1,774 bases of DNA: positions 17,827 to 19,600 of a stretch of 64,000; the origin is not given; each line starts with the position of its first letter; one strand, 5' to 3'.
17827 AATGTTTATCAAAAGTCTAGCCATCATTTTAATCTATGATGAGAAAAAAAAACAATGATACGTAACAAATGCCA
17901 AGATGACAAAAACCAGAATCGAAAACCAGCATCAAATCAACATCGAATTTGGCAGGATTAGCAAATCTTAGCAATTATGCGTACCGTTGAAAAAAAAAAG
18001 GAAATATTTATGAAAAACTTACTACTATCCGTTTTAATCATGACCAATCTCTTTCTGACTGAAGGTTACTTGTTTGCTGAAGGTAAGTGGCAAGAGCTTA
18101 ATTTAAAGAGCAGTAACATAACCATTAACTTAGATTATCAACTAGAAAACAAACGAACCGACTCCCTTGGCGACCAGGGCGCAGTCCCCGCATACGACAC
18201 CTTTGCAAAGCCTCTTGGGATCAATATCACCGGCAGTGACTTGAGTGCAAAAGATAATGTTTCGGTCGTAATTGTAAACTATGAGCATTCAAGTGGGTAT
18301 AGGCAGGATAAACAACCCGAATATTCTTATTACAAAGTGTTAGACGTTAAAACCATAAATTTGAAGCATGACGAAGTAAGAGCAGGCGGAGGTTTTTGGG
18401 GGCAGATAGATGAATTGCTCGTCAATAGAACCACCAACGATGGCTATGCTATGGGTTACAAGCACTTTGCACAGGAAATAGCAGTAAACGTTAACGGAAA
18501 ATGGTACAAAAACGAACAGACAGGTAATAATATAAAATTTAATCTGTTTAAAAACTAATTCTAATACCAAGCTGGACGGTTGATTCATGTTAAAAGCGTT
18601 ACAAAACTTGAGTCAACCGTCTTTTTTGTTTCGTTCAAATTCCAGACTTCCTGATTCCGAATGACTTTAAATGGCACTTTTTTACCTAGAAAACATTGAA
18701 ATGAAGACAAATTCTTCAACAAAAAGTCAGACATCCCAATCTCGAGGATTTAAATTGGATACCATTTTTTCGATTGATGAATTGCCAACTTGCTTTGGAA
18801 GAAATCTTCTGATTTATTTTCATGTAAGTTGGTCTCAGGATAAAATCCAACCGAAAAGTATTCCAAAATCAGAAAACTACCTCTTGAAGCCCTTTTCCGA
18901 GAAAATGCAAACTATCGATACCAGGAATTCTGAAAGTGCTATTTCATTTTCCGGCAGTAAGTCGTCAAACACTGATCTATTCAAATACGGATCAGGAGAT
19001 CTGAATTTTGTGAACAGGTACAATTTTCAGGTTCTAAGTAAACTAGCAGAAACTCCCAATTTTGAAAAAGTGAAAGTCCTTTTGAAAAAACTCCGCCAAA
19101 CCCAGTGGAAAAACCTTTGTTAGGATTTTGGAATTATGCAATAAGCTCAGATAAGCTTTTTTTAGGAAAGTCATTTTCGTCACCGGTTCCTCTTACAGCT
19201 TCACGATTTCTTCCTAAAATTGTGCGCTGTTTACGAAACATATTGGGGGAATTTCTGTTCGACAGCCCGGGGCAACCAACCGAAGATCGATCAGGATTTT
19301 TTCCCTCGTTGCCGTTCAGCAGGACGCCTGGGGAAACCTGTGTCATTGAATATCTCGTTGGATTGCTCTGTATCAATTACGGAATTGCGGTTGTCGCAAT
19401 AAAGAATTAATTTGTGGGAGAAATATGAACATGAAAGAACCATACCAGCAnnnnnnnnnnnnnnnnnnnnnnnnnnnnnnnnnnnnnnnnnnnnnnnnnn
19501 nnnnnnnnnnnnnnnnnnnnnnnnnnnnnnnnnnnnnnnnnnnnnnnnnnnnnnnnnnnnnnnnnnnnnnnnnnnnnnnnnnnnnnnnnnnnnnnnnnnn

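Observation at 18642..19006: Nested insertion: a ~208-bp MITE-like element sits inside another dispersed repeat, showing recent mobility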

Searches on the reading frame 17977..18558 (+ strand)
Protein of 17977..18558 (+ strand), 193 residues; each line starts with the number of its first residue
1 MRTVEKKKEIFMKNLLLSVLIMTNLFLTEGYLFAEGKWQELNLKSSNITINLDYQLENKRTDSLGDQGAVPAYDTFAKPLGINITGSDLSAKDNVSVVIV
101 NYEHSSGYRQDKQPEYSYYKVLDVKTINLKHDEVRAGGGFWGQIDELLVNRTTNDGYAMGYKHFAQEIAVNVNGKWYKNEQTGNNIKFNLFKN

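Call 10: search_protein_families(library=pfam, proteins=[window:17977-18558:+])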
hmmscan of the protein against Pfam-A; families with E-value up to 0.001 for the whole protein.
window:17977-18558:+ (193 aa): 0 families

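Call 11: find_encoding_contigs(protein=window:17977-18558:+, flank=3000, max_places=10)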
Protein window:17977-18558:+ (193 aa): no gene with exactly this product is on record in the collection.

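Call 18: find_homologous_proteins(query=window:17977-18558:+)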
Query window:17977-18558:+ (193 aa): 2 proteins with E <= 0.001 among 81 candidates.
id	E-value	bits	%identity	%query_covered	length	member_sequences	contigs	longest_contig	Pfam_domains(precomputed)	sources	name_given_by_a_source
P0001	1.3e-116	405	100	94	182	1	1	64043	-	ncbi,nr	ncbi:MAG: hypothetical protein HQM08_21035 [Candidatus Riflebacteria bacterium]|nr:hypothetical prot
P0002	5.5e-40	155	47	88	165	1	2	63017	-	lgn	-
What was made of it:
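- The source is a metagenome-assembled genome (call 18).
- Tried and rejected: The neighbouring 193-aa protein has no relative closer than 47% identity (call 18).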

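Call 19: find_encoding_contigs(protein=P0001, flank=10000, max_places=5)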
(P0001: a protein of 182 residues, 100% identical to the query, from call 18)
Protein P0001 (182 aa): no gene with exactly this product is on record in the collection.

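Call 45: find_encoding_contigs(protein=P0002, flank=10000, max_places=4)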
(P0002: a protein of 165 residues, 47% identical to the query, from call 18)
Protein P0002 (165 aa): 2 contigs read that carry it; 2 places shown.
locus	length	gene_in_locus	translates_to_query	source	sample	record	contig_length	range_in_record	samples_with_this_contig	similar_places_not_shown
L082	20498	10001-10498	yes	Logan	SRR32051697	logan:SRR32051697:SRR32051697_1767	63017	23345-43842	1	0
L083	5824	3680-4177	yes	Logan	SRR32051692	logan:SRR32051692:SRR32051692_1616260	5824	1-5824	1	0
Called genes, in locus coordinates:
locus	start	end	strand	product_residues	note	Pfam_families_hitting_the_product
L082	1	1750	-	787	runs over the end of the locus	PF12156:ATPase-cat_bd, PF00122:E1-E2_ATPase, PF00702:Hydrolase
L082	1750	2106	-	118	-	PF00027:cNMP_binding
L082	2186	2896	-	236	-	PF00027:cNMP_binding, PF13545:HTH_Crp_2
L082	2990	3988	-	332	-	PF00389:2-Hacid_dh, PF02826:2-Hacid_dh_C, PF00670:AdoHcyase_NAD (weak), PF03446:NAD_binding_2 (weak)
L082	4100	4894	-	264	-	PF27154:ORF11_beta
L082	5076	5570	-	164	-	PF00072:Response_reg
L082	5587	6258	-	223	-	PF00072:Response_reg, PF00512:HisKA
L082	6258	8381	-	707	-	PF00512:HisKA, PF02518:HATPase_c, PF23198:PDE8A_N (weak), PF00072:Response_reg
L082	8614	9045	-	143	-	-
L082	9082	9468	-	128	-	-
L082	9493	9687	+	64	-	-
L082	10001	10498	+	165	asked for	-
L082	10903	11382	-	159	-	-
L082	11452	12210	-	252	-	PF02253:PLA1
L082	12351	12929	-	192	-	PF01965:DJ-1_PfpI, PF18011:Catalase_C (weak), PF00117:GATase (faint)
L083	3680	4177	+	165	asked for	-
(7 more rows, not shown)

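Call 55: search_protein_families(library=ncbifam, proteins=[window:17977-18558:+], max_evalue=0.01)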
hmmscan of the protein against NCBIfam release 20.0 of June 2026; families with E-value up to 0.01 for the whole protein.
window:17977-18558:+ (193 aa): 0 families

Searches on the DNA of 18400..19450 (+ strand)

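Call 42: search_dna_similar(query=window:18643-19003:+, collection=plasmids, mode=distant, max_evalue=0.001)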
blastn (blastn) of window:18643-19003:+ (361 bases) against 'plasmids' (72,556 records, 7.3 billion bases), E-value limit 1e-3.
No match.

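Call 43: search_dna_similar(query=window:18643-19003:+, collection=phages, mode=distant, max_evalue=0.001)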
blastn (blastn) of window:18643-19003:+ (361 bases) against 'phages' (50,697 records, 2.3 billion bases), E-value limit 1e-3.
No match.
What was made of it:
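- Tried and rejected: blastn of the 361-bp composite found nothing in plasmids or phages (calls 42, 43).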

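Call 50: search_rna_families(source=window, start=18400, end=19450, threshold=evalue, max_evalue=1)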
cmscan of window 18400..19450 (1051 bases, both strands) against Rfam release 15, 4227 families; matches with E-value up to 1: 1.
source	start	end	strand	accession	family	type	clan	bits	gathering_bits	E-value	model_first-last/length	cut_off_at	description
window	19004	19094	+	RF00528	snoMe28S-Gm1083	Gene; snRNA; snoRNA; CD-box;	-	20.3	48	0.83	1-89/89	no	Small nucleolar RNA Me28S-Gm1083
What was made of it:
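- On Rfam RNA families: Only a sub-threshold chance hit beside the locus (call 50).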
